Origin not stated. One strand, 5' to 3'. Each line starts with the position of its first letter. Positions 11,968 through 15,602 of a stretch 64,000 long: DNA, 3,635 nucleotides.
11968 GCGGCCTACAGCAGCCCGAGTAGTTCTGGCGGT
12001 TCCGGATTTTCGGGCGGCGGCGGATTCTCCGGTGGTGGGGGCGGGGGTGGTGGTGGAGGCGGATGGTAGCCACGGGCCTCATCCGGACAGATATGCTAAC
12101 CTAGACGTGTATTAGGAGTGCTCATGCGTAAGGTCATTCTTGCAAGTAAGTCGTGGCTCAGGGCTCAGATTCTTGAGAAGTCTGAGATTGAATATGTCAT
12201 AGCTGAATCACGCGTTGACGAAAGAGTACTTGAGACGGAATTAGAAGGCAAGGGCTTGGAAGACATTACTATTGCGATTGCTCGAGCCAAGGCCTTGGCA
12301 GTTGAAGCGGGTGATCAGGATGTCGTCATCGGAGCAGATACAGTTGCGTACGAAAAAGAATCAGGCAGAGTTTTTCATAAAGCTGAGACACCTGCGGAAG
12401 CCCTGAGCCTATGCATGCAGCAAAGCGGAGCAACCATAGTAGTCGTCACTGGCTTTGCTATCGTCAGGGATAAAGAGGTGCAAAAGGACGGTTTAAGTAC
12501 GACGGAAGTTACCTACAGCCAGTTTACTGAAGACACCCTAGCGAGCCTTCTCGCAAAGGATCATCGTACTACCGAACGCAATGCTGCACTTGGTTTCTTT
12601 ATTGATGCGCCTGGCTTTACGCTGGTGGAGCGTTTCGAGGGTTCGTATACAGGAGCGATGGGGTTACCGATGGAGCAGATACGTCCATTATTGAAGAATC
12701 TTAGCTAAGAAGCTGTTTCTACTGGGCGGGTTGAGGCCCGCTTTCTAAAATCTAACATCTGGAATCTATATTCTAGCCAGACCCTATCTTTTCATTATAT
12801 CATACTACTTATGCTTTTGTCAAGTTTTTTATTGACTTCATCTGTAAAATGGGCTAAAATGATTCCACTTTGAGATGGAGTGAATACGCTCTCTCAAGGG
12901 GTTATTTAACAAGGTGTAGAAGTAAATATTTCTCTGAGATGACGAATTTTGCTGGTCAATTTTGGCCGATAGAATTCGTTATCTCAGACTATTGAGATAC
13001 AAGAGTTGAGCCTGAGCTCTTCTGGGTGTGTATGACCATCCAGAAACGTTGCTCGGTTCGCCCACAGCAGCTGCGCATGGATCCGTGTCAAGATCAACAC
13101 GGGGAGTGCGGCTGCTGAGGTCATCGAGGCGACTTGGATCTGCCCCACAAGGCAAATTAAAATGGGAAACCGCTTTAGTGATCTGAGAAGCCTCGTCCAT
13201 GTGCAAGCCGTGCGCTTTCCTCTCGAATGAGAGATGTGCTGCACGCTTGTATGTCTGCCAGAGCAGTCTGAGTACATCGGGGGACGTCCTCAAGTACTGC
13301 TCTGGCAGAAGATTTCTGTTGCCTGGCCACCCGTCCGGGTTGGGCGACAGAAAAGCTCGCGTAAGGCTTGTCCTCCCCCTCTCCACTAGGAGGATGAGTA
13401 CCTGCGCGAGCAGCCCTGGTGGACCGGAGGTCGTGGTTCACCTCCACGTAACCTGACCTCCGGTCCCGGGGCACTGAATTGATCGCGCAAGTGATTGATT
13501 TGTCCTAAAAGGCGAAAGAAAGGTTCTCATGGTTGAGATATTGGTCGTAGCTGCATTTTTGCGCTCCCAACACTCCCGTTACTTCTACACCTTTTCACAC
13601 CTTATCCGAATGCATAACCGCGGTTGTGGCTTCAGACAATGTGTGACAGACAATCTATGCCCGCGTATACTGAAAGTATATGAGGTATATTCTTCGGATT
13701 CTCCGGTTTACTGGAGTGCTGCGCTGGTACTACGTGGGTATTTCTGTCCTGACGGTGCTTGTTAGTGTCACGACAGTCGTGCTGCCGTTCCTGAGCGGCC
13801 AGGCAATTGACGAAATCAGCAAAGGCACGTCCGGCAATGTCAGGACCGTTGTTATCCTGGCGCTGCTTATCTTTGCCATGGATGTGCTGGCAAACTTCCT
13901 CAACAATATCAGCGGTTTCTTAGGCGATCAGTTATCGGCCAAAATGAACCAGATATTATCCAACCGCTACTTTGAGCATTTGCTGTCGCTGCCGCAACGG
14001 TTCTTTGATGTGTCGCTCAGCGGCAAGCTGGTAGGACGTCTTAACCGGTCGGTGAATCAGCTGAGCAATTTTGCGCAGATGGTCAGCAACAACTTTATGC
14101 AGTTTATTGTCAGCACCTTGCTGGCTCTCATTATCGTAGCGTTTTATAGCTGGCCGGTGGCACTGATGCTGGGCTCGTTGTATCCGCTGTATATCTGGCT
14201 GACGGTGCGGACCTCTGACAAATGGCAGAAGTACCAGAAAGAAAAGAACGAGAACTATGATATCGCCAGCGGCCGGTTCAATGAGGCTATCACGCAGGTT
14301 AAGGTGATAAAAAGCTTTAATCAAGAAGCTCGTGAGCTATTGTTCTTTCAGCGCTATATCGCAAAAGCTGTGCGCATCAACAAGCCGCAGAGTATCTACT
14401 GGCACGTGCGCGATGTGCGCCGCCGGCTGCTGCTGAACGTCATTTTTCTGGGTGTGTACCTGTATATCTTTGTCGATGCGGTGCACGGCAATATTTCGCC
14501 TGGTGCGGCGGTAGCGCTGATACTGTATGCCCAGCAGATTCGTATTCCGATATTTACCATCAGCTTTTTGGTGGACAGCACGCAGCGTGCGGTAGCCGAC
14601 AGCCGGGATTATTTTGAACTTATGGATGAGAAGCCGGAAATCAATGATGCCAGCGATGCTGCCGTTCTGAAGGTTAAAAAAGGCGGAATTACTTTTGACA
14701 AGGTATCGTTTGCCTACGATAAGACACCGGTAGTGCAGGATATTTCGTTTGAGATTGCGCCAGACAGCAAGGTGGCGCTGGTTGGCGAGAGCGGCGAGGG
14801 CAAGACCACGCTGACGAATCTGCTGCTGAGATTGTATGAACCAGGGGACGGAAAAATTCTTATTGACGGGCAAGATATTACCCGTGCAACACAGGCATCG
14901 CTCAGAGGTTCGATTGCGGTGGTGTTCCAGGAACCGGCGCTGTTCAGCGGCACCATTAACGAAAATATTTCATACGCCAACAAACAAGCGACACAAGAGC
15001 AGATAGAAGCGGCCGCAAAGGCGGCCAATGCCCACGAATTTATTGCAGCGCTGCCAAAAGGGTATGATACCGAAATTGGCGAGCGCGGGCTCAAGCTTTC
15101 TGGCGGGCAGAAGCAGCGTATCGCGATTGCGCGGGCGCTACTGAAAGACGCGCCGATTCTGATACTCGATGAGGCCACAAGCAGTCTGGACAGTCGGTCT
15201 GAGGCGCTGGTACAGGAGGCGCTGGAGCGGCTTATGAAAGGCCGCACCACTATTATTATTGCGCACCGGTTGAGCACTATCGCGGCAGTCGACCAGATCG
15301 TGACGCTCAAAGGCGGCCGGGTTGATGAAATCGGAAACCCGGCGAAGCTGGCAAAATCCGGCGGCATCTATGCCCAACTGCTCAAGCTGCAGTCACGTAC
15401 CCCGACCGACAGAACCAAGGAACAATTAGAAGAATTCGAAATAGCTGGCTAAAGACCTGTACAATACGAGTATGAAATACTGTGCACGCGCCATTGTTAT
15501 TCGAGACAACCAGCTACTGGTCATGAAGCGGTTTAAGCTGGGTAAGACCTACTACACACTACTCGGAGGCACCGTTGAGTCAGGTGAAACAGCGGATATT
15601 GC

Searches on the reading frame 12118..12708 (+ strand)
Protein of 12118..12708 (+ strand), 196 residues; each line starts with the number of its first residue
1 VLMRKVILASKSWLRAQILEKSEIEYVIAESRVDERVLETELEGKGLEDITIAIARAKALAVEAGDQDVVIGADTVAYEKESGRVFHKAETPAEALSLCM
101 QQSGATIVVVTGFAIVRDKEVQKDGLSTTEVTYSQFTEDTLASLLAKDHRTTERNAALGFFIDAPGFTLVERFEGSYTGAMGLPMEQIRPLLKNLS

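Call 12: search_protein_families(library=pfam, proteins=[window:12118-12708:+])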
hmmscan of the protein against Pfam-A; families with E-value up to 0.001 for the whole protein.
window:12118-12708:+ (196 aa): 1 family
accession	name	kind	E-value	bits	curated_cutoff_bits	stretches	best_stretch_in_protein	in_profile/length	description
PF02545.19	Maf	-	8.9e-33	114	27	1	5-194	1-186/187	Maf-like protein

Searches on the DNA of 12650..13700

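Call 38: search_rna_families(source=window, start=12650, end=13700, threshold=evalue, max_evalue=5)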
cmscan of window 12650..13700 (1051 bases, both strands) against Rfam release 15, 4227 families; matches with E-value up to 5: 6.
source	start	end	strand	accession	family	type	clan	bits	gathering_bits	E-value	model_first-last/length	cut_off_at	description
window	13403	13489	+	RF00891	mir-671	Gene; miRNA;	-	27.2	65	0.036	1-84/84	no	mir-671 microRNA precursor family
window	12927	12994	+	RF00979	mir-553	Gene; miRNA;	-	23.9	82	0.075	1-62/62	no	mir-553 microRNA precursor family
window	12933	12987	+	RF03839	MIR2599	Gene; miRNA;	-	20.1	120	0.6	1-132/132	no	MIR2599 microRNA precursor family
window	12933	12988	-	RF02263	MAT2A_D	Cis-reg;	-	16.6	32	1.7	1-41/41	no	MAT2A 3'UTR stem loop D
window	12921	12987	+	RF02722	sca_ncR27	Gene; snRNA; snoRNA; scaRNA;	-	16.1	91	4.9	1-83/83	no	Small Cajal body specific RNA ncR27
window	12815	12845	-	RF00522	PreQ1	Cis-reg; riboswitch;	-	15.1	39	4.4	1-45/45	no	PreQ1 (pre queuosine) riboswitch aptamer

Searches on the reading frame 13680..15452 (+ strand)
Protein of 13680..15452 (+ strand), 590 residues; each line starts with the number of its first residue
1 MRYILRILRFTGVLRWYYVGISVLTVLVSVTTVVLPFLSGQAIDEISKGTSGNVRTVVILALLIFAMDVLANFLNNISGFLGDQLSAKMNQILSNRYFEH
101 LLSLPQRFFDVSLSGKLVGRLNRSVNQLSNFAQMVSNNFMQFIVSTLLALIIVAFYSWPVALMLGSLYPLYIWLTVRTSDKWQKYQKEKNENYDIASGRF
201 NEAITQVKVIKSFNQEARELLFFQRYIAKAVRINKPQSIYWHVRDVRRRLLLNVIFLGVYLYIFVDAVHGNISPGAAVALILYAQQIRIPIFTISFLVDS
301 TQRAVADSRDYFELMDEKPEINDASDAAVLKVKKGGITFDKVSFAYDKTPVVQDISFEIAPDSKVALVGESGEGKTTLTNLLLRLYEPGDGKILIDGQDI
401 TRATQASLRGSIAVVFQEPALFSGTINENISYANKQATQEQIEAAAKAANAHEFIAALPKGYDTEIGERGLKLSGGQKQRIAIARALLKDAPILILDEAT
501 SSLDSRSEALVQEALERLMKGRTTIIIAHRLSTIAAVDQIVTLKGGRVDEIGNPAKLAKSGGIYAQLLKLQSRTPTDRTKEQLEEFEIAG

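Call 12: search_protein_families(library=pfam, proteins=[window:13680-15452:+])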
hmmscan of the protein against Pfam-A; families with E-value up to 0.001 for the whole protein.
window:13680-15452:+ (590 aa): 5 families
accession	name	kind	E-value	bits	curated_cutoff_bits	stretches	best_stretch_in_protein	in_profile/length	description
PF00005.33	ABC_tran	-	1.3e-35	123.4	25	1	353-501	2-137/137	ABC transporter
PF00664.28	ABC_membrane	-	3.2e-35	122.6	28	1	23-288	6-271/274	ABC transporter transmembrane region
PF02463.25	SMC_N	-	2.9e-08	33.8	40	1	379-543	97-211/220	RecF/RecN/SMC N terminal domain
PF13401.12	AAA_22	-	5.5e-05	23.9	27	1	365-503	8-96/130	AAA domain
PF06472.20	ABC_membrane_2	-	0.00018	21.5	24.4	1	16-184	15-176/269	ABC transporter transmembrane region 2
